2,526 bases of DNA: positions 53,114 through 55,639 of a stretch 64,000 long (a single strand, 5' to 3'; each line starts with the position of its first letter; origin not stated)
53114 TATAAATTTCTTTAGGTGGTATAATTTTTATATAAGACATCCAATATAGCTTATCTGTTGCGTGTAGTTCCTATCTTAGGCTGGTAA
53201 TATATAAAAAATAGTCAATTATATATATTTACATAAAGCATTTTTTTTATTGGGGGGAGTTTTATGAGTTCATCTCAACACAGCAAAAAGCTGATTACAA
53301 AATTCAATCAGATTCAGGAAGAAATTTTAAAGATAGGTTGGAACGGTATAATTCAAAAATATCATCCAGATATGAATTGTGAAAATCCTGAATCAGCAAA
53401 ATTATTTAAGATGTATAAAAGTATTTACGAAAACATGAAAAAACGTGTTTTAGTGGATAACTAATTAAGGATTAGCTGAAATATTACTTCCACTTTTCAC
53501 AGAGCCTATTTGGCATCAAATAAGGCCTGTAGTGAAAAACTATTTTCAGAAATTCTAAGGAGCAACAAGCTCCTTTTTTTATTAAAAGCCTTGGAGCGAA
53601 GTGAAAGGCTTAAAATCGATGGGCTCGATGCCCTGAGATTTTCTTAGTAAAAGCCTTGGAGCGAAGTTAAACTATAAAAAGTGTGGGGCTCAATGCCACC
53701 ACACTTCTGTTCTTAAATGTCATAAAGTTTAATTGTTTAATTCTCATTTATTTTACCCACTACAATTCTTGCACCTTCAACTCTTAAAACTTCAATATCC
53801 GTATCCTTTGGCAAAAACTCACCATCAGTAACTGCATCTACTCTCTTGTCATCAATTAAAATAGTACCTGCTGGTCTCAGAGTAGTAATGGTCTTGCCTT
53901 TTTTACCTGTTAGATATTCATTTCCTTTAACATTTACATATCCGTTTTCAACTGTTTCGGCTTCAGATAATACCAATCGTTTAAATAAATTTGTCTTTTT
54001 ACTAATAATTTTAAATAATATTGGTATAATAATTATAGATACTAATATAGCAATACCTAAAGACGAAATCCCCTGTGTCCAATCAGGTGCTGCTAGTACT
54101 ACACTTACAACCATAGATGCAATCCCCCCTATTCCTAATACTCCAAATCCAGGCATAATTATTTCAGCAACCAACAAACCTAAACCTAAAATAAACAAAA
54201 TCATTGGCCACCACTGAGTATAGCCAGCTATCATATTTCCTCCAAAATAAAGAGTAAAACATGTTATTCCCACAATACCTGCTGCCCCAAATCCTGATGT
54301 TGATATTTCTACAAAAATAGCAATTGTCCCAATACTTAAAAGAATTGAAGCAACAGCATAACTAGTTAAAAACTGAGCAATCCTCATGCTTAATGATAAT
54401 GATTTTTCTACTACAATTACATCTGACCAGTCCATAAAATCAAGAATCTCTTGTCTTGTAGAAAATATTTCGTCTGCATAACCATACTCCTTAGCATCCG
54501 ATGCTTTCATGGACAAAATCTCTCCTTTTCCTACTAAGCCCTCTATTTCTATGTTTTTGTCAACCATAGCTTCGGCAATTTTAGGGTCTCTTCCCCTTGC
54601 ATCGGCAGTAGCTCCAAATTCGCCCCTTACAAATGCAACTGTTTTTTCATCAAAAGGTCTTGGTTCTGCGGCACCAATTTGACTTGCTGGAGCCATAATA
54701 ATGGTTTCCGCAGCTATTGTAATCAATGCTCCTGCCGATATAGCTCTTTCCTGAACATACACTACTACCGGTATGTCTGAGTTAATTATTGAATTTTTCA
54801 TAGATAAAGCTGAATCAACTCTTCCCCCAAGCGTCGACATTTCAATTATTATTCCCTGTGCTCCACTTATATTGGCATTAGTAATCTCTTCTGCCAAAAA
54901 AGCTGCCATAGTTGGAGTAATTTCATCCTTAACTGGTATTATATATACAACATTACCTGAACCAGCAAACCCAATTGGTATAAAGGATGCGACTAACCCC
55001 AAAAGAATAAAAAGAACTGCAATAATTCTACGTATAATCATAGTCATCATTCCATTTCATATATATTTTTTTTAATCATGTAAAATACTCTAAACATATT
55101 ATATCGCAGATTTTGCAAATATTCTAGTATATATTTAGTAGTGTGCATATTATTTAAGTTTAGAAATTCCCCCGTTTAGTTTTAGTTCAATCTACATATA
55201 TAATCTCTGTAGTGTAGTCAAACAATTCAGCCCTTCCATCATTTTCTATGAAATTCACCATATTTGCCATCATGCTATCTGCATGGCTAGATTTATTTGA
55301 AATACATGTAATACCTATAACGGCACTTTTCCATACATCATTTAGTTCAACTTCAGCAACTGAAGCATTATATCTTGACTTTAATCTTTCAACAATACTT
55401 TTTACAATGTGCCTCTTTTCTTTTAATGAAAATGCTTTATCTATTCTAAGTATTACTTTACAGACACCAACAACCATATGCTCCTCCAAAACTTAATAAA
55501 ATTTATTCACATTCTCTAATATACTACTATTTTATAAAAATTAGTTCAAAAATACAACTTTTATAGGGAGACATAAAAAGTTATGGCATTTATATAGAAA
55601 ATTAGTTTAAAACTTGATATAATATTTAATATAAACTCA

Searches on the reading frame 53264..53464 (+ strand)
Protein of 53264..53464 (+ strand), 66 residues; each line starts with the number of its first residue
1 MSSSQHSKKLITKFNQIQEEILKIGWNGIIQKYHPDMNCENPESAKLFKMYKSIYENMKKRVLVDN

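Call 23: search_protein_families(library=pfam, proteins=[window:53264-53464:+])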
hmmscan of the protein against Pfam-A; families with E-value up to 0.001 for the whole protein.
window:53264-53464:+ (66 aa): 1 family
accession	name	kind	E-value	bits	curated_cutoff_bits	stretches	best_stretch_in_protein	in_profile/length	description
PF00226.36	DnaJ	-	0.00012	22.6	27.8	1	22-59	17-54/63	DnaJ domain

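Call 65: find_homologous_proteins(query=window:53264-53464:+, max_evalue=1e-10)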
Query window:53264-53464:+ (66 aa): 17 proteins with E <= 1e-10 among 17 candidates.
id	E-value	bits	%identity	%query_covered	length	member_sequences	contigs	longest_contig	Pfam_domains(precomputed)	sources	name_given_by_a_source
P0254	5.5e-32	126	86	98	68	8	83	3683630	-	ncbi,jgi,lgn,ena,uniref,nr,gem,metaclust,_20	ncbi:MAG TPA: hypothetical protein DCE02_04635 [Ruminiclostridium sp.]|jgi:hypothetical protein|unir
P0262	1.2e-29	118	83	98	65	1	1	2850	PF00226.37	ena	-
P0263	8.5e-28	112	75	98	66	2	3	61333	PF00226.37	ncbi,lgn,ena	-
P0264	1.7e-27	111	78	95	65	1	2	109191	-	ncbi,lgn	ncbi:MAG: hypothetical protein ACOYWZ_03950 [Bacillota bacterium]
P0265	2.4e-27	111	78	98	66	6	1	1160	-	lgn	-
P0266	3.0e-27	111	75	98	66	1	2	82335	-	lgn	-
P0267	3.4e-27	111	74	98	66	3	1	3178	-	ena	-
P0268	5.2e-27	110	77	98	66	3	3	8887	-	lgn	-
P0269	5.5e-27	110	77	98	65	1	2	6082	-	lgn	-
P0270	8.1e-27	109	74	98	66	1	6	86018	-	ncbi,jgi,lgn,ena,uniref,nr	ncbi:MAG TPA: hypothetical protein PLH43_04735 [Acetivibrio sp.]|uniref:hypothetical protein n=1 Tax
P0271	3.4e-26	107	74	98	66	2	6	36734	-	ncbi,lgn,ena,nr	ncbi:MAG: hypothetical protein GX992_10055 [Clostridium sp.]|nr:hypothetical protein [Clostridium sp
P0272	5.2e-25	104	72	97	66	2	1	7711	-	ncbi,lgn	-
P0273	7.4e-25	103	70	97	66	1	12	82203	-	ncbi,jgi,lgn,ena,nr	ncbi:MAG: hypothetical protein GX270_00370 [Clostridiaceae bacterium]|jgi:DnaJ-class molecular chape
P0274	3.7e-24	101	66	97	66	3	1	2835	-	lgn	-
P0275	1.5e-21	93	73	89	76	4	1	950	-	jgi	-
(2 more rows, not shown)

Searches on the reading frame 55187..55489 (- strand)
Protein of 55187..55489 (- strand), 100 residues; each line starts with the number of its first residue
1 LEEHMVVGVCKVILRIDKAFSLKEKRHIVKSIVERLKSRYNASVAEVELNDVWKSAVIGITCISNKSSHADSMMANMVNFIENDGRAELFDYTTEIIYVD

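Call 74: search_protein_families(library=pfam, proteins=[window:55187-55489:-])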
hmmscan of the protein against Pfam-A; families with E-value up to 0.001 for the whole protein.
window:55187-55489:- (100 aa): 1 family
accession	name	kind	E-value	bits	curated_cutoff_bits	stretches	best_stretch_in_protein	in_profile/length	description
PF04456.17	DUF503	-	8.9e-32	109.2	22.4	1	7-93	1-87/88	Protein of unknown function (DUF503)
